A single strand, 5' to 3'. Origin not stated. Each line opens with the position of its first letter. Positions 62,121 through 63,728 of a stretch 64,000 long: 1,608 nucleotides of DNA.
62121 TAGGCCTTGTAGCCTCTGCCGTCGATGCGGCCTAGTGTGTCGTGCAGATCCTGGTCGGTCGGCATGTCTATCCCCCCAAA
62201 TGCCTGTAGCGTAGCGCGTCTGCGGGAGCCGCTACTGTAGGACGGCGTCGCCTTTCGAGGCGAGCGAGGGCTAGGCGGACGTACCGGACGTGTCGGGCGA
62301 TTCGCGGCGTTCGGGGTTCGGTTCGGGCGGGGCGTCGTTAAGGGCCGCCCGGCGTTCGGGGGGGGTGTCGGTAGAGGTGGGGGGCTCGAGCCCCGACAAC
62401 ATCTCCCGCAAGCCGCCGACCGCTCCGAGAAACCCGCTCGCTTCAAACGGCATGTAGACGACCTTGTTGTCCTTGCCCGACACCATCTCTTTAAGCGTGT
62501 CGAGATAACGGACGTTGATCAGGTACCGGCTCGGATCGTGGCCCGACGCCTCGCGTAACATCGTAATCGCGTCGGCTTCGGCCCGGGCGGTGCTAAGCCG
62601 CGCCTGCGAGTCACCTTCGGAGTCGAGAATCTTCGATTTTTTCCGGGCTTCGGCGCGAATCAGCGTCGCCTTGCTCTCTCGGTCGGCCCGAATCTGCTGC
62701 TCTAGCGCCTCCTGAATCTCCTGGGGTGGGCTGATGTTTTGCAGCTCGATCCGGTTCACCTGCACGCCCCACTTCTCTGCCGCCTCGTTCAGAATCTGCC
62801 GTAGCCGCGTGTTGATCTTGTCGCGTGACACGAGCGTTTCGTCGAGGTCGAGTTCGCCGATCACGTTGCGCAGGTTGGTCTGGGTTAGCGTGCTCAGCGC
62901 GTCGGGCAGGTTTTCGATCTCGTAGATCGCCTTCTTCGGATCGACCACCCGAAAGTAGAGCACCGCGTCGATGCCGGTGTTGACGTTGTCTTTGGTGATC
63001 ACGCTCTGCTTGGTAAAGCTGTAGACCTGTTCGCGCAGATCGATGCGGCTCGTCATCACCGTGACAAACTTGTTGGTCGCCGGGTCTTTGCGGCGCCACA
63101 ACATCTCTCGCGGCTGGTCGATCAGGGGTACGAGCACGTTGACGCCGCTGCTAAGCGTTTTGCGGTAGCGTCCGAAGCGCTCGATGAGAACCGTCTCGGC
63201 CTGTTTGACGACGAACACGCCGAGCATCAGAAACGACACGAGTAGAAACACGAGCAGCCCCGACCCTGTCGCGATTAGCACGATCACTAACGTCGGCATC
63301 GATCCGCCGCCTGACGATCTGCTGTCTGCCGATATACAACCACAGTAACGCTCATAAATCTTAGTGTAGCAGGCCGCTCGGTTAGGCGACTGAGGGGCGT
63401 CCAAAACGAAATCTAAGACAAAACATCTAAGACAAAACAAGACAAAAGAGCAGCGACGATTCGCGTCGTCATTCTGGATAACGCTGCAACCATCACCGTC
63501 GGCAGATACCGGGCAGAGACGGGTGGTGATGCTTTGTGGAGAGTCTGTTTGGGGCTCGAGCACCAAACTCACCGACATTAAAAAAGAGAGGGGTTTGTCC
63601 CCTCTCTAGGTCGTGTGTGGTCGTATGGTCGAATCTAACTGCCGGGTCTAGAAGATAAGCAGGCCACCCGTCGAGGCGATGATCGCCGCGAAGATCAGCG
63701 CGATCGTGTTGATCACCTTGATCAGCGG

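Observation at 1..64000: Hyper-abundant palindrome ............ (core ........) sits in-frame as '(G/R)-L-E-P' in dozens of unrelated genes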

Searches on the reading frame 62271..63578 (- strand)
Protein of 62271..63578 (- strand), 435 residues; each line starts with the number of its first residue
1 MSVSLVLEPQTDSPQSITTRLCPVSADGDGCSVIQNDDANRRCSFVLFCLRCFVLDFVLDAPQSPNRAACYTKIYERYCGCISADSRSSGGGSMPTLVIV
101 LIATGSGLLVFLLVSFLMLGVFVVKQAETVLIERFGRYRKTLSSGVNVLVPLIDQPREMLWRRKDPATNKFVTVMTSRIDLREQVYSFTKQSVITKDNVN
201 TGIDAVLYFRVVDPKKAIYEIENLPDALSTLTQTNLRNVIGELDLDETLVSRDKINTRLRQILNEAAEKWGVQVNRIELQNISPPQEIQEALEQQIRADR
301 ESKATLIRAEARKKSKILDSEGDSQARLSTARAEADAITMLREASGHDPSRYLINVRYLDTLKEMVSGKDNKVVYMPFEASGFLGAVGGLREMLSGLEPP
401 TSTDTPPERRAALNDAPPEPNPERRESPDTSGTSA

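Call 47: search_protein_families(library=pfam, proteins=[window:62271-63578:-], max_evalue=0.0001)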
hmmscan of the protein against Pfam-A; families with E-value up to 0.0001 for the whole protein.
window:62271-63578:- (435 aa): 2 families
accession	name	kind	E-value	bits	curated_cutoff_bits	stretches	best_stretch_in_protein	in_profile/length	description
PF01145.31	Band_7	-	1.8e-40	139.3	23.6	1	123-312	2-175/176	SPFH domain / Band 7 family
PF13421.11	Band_7_1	-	3.7e-05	23.9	24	1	219-296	128-207/211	SPFH domain-Band 7 family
